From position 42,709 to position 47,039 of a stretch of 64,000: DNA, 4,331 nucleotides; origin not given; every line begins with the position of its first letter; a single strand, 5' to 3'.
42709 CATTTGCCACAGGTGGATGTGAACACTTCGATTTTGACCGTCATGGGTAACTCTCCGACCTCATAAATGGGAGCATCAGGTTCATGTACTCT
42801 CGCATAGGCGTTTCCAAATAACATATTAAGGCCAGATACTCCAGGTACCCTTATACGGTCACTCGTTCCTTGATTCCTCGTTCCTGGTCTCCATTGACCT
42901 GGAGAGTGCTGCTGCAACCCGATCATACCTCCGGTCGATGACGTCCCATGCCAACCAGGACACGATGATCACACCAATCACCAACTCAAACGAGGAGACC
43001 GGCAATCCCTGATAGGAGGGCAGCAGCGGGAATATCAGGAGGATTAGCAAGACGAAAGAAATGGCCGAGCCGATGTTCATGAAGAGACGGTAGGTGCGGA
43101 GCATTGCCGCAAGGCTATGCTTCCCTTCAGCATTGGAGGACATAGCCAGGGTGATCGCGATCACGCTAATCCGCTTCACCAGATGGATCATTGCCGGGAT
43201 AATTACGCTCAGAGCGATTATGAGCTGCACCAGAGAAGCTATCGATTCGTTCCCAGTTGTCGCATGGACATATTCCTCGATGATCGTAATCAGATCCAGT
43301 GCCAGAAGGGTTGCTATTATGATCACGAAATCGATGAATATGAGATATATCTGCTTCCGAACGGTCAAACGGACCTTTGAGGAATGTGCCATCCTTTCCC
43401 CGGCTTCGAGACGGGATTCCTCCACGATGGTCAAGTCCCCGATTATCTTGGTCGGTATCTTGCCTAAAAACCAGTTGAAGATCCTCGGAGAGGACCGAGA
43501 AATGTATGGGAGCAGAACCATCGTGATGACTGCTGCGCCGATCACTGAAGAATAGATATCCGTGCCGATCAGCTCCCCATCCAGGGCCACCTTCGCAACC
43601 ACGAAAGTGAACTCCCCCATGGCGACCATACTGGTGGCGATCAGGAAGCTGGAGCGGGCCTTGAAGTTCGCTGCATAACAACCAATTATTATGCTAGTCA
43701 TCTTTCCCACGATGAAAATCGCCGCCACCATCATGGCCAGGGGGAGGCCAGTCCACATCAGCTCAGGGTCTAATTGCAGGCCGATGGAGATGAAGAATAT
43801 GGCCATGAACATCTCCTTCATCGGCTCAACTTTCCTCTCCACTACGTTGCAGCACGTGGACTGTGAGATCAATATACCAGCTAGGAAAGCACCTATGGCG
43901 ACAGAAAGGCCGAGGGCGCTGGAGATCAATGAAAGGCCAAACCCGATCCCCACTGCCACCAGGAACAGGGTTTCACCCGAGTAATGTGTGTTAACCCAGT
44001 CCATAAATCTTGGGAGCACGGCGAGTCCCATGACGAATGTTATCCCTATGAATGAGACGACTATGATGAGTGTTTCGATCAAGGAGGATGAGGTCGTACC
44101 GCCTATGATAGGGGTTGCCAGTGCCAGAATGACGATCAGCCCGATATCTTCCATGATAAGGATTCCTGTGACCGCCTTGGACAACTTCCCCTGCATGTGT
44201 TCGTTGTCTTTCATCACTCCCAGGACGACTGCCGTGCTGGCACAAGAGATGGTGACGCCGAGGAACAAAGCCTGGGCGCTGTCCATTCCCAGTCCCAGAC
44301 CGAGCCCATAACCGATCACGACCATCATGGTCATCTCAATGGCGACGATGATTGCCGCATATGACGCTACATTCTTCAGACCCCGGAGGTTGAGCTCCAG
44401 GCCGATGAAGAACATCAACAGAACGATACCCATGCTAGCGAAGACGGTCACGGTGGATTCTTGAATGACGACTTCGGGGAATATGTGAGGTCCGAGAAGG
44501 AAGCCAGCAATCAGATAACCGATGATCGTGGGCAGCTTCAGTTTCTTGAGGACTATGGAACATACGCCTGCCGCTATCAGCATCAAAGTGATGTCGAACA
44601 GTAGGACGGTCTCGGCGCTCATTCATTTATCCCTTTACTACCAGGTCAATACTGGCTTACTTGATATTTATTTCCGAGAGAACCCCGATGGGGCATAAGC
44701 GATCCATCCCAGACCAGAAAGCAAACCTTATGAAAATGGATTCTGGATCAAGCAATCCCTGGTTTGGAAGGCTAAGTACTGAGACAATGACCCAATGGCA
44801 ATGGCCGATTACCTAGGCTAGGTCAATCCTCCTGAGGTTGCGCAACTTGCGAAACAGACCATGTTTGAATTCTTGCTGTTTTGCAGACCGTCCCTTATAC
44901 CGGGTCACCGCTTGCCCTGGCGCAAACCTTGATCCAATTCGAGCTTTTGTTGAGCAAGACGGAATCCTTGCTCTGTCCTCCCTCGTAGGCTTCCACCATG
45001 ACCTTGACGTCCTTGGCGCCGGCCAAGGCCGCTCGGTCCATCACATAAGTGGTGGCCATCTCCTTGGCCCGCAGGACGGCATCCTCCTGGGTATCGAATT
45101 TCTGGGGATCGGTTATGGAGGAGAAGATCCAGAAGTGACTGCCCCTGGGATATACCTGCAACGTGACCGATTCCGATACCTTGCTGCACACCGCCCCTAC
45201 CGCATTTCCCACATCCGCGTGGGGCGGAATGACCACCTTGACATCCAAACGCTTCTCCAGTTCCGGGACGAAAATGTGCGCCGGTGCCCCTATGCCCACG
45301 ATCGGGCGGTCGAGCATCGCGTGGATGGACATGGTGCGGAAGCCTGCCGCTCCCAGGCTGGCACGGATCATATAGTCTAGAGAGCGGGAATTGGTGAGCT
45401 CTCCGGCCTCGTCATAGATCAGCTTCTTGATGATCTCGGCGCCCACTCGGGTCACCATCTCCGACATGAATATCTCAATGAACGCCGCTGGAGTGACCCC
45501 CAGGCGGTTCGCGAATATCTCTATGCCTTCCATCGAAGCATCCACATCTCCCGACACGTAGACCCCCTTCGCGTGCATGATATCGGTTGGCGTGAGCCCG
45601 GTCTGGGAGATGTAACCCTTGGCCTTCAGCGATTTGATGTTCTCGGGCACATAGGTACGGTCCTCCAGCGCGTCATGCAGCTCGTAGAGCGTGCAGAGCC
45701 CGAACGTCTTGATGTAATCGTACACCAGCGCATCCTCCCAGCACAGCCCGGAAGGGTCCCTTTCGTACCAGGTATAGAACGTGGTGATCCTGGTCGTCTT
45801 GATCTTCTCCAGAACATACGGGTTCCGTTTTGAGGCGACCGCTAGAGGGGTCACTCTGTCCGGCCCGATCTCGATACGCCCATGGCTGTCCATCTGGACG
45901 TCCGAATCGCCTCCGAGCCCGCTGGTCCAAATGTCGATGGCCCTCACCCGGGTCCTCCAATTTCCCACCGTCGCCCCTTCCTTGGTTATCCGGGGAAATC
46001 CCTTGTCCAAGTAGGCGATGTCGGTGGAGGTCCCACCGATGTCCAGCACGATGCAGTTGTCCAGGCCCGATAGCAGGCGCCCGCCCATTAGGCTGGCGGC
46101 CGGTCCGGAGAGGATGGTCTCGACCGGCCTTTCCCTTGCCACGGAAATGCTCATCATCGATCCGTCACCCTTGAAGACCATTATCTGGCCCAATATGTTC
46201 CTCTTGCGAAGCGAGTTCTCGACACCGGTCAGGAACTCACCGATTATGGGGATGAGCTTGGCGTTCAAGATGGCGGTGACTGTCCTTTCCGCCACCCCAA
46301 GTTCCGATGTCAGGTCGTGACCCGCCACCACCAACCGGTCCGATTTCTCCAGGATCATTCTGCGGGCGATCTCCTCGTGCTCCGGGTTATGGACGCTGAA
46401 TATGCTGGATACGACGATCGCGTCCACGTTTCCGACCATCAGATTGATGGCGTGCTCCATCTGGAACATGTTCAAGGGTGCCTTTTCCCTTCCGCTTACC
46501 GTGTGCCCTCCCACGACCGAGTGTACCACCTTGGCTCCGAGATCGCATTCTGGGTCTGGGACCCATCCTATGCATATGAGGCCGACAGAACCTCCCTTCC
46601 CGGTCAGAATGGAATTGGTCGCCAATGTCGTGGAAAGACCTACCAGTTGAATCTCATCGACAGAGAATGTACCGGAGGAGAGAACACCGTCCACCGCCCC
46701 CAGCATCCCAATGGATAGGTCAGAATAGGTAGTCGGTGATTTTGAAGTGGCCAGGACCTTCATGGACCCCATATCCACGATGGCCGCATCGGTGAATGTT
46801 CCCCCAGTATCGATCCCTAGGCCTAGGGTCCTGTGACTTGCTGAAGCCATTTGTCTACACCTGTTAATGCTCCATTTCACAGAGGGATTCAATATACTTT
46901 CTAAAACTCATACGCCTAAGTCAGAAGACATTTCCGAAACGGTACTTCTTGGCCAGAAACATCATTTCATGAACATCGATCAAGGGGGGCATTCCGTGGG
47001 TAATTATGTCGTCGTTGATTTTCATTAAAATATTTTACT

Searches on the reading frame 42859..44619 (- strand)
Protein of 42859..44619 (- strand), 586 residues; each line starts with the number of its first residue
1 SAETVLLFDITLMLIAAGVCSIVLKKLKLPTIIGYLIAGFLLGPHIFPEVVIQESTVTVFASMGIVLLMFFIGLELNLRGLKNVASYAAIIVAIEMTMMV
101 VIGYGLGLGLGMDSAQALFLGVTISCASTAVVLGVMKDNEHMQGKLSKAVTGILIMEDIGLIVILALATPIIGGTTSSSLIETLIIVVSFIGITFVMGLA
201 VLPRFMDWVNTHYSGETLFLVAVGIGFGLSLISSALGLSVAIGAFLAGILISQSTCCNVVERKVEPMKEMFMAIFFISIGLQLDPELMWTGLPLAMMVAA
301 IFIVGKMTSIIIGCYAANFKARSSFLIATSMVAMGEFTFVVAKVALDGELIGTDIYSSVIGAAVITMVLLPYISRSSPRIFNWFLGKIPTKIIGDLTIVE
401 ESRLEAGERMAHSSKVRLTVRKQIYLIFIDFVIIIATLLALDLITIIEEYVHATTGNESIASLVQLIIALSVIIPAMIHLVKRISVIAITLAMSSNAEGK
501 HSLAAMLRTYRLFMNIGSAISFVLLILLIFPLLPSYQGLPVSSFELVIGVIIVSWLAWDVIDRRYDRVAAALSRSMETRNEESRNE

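Call 77: search_protein_families(library=pfam, proteins=[window:42859-44619:-], max_evalue=0.00001)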
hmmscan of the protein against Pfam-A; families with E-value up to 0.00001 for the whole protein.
window:42859-44619:- (586 aa): 1 family
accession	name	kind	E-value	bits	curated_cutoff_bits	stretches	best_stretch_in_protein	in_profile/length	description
PF00999.27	Na_H_Exchanger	-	1.8e-56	192.1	26.2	1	17-369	4-364/375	Sodium/hydrogen exchanger, transmembrane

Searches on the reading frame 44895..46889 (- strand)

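Call 77: search_protein_families(library=pfam, proteins=[window:44895-46889:-], max_evalue=0.00001)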
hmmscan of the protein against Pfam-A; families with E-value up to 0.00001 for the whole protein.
window:44895-46889:- (664 aa): 3 families
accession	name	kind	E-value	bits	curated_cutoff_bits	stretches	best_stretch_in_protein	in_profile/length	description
PF01968.24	Hydantoinase_A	-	1.1e-35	123.8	22.9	1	202-344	1-145/291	Hydantoinase/oxoprolinase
PF05378.19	Hydant_A_N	-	5.3e-27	95.1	25.2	1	24-181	2-174/176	Hydantoinase/oxoprolinase N-terminal region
PF13941.12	MutL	-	7.4e-08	32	27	0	25-93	3-65/450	MutL protein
